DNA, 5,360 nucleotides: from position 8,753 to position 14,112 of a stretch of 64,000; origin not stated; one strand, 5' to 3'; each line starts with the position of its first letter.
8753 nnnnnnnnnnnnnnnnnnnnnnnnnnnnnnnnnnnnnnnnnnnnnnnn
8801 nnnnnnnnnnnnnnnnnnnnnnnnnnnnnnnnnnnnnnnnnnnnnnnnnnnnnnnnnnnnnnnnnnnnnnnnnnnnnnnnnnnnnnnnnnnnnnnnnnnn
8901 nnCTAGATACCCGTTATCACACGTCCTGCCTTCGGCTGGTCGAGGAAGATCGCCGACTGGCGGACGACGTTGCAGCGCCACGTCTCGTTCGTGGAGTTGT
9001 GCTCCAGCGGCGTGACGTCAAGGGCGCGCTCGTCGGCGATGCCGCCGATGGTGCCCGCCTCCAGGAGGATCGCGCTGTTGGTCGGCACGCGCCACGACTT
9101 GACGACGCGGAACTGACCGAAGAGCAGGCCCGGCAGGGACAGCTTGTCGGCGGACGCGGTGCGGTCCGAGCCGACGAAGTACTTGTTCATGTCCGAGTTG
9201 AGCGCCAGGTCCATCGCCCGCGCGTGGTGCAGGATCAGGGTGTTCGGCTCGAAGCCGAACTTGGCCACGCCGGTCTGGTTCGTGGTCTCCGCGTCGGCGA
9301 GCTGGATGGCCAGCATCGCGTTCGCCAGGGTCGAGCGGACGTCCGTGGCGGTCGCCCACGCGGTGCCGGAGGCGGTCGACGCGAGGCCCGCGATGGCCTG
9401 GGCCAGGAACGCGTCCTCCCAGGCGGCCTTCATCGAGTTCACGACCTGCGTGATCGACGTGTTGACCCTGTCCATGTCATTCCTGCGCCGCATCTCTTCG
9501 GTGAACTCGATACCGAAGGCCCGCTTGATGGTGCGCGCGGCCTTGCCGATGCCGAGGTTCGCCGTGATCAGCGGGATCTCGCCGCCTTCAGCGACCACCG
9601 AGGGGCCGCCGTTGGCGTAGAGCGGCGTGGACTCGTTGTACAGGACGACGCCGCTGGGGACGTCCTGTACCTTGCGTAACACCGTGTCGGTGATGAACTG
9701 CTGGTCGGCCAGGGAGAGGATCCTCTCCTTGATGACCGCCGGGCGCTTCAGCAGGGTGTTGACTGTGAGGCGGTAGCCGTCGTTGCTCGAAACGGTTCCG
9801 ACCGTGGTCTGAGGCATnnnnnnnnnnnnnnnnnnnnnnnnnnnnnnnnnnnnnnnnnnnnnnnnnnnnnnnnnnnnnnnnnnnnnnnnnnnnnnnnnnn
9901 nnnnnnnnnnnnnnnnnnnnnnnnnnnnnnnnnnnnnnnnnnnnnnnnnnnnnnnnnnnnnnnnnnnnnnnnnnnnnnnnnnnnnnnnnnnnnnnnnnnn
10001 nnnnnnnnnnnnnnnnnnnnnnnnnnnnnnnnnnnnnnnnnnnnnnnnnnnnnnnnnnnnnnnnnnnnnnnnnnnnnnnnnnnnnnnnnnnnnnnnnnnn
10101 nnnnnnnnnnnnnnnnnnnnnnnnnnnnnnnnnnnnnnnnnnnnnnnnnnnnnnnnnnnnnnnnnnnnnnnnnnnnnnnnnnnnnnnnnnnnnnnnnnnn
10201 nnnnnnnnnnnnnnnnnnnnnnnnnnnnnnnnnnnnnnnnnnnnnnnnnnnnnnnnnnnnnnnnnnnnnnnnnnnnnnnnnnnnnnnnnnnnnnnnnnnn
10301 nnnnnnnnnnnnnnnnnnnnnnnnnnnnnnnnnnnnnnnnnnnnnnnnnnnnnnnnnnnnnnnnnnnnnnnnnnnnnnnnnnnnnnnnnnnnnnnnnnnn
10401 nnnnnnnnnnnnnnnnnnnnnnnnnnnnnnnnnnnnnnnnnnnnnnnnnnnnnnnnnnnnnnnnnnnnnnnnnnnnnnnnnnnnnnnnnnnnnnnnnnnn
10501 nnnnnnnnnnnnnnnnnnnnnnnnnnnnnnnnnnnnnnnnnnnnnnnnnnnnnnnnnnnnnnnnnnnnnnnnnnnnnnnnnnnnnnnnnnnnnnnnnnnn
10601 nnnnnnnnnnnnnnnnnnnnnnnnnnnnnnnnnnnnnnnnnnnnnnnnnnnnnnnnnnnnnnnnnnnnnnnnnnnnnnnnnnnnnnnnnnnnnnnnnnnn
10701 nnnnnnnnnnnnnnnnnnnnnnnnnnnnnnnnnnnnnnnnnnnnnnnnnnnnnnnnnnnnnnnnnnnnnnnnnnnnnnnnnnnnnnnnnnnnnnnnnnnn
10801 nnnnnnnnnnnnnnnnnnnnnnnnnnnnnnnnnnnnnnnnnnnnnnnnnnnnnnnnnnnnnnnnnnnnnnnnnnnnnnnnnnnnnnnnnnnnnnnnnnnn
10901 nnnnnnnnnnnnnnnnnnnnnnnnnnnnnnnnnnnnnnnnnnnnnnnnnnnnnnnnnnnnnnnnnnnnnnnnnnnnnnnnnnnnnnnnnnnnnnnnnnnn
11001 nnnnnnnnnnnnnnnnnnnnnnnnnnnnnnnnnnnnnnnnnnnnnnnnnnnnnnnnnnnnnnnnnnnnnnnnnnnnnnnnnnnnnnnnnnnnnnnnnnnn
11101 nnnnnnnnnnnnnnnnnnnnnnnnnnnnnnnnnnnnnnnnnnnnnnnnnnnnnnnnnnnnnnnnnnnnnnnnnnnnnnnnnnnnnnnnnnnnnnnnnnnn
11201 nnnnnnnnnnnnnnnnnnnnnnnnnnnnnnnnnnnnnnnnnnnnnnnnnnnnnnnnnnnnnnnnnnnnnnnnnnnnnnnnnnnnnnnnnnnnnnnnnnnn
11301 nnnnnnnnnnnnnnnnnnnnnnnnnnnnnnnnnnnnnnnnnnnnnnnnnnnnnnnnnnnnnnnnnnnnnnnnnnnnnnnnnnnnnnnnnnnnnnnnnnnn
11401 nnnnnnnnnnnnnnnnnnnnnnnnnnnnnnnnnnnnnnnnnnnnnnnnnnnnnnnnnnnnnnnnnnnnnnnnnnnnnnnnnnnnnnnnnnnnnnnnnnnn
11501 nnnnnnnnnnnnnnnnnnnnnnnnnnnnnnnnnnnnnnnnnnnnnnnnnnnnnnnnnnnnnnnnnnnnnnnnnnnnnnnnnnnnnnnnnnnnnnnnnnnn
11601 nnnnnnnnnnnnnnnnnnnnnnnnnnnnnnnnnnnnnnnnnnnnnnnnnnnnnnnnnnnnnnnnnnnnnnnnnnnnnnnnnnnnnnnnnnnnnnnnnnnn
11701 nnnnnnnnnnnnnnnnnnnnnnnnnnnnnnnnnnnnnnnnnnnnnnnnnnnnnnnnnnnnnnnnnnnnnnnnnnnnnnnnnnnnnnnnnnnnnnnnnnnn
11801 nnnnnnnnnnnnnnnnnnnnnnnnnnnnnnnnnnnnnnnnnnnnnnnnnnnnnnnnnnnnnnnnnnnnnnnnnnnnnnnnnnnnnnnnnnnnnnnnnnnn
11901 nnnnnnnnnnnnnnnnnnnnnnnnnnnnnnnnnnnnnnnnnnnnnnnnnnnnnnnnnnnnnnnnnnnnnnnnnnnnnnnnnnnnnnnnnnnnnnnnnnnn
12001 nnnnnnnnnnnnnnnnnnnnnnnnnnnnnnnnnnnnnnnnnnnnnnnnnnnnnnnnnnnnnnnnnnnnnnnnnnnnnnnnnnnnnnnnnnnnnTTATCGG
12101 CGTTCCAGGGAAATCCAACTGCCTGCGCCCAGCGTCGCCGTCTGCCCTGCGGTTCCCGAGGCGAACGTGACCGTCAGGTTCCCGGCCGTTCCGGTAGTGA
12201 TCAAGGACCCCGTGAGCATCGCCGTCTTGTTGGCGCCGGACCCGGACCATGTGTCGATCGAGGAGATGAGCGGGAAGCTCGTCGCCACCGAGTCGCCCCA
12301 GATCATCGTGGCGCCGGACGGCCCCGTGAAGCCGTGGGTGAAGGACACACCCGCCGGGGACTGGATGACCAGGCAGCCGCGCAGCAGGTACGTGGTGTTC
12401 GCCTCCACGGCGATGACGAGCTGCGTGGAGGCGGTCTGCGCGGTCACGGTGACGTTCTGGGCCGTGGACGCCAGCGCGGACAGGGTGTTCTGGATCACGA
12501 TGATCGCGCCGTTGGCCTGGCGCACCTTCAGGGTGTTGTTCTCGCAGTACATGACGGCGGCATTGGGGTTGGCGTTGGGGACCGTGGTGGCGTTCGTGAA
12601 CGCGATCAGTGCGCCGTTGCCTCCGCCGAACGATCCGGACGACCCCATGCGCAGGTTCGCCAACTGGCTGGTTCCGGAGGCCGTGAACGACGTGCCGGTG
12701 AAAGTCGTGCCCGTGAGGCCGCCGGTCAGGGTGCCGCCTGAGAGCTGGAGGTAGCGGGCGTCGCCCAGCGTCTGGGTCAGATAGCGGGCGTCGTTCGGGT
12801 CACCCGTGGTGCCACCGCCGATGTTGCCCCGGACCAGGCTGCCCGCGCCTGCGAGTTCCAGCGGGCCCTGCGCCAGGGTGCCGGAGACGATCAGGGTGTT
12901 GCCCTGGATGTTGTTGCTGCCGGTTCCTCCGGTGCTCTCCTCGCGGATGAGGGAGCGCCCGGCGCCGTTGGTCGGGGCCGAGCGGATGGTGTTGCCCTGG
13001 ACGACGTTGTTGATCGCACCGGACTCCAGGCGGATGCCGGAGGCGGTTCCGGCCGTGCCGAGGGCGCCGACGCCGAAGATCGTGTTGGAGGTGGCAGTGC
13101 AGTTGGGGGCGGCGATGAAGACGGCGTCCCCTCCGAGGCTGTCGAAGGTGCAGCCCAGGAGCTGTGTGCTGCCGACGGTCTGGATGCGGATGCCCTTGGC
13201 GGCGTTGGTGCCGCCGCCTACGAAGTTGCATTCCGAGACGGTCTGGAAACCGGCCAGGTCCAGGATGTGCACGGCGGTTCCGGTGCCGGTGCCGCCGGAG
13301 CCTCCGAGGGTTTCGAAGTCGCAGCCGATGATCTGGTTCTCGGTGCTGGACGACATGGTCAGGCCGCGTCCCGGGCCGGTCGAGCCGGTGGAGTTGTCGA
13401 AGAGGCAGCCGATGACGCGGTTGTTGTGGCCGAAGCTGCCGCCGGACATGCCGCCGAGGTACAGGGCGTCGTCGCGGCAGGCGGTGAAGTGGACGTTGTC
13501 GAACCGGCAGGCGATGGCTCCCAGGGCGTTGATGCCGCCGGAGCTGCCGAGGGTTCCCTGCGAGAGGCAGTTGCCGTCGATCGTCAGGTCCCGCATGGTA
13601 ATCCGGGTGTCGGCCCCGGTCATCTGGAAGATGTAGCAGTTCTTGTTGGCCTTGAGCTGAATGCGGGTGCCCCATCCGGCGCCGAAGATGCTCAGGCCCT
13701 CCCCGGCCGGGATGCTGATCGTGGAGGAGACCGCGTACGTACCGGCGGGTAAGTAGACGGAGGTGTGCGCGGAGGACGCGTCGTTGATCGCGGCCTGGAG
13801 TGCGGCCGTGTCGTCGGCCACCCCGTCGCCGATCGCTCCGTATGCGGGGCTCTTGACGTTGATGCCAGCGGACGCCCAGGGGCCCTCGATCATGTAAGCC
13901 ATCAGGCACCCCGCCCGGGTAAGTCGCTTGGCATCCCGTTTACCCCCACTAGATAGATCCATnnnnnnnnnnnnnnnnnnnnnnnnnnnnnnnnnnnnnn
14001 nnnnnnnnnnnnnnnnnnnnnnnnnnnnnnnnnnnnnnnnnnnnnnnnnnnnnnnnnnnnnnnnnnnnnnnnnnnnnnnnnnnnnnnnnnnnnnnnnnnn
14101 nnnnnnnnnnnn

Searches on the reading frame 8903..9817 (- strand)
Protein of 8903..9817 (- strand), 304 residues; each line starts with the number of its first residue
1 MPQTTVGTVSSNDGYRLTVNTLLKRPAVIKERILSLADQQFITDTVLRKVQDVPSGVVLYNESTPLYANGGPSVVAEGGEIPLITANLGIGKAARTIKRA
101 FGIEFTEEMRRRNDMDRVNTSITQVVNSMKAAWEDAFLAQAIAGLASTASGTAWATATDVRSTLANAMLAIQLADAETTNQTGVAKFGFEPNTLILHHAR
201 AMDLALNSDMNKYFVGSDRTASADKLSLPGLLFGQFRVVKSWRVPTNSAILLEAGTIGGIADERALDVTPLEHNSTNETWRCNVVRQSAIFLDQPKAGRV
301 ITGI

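Call 12: search_protein_families(library=phrogs, proteins=[window:8903-9817:-], max_evalue=0.00001)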
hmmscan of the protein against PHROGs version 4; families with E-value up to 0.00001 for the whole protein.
window:8903-9817:- (304 aa): 1 family
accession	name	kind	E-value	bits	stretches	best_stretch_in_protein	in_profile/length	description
phrog_1650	-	head and packaging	1.8e-60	205.8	1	5-304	6-298/300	major head protein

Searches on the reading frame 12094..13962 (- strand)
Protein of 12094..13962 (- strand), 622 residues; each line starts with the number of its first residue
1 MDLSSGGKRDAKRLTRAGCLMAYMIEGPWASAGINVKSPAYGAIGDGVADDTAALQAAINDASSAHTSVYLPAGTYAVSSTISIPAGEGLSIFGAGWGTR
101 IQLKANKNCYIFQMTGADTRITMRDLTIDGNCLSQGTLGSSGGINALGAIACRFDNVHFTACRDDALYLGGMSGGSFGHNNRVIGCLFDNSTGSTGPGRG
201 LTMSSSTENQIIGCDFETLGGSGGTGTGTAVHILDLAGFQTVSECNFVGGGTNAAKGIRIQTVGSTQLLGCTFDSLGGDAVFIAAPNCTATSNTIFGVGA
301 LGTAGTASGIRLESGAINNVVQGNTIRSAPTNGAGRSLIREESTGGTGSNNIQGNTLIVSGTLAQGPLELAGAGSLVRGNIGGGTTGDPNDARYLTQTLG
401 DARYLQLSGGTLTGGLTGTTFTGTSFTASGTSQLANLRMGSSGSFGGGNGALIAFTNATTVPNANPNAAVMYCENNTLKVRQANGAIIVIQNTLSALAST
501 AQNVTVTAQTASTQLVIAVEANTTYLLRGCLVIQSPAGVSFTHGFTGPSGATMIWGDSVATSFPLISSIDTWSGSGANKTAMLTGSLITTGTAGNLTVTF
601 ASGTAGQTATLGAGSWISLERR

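Call 12: search_protein_families(library=phrogs, proteins=[window:12094-13962:-], max_evalue=0.00001)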
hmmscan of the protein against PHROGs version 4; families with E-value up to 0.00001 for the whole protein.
window:12094-13962:- (622 aa): 8 families
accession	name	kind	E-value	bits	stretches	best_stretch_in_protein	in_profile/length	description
phrog_11699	-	tail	3.1e-23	83.3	1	465-621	395-551/553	minor tail protein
phrog_15455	-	tail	2.3e-13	50.5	1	39-351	151-458/652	tail fiber protein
phrog_2234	-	tail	2.5e-10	40.7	1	37-86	187-237/757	tail spike protein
phrog_4775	-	connector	1e-08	34.7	1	36-145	134-244/876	pre-neck appendage protein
phrog_7458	-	tail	2.4e-07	30.4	1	37-86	124-174/732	tail spike protein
phrog_14558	-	tail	2.1e-06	27.3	1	36-122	105-192/740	tail spike protein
phrog_12123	-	tail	7.5e-06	25.6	0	36-114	85-159/799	tail spike protein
phrog_15175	-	head and packaging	8.7e-06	25.5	0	30-87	229-280/647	virion structural protein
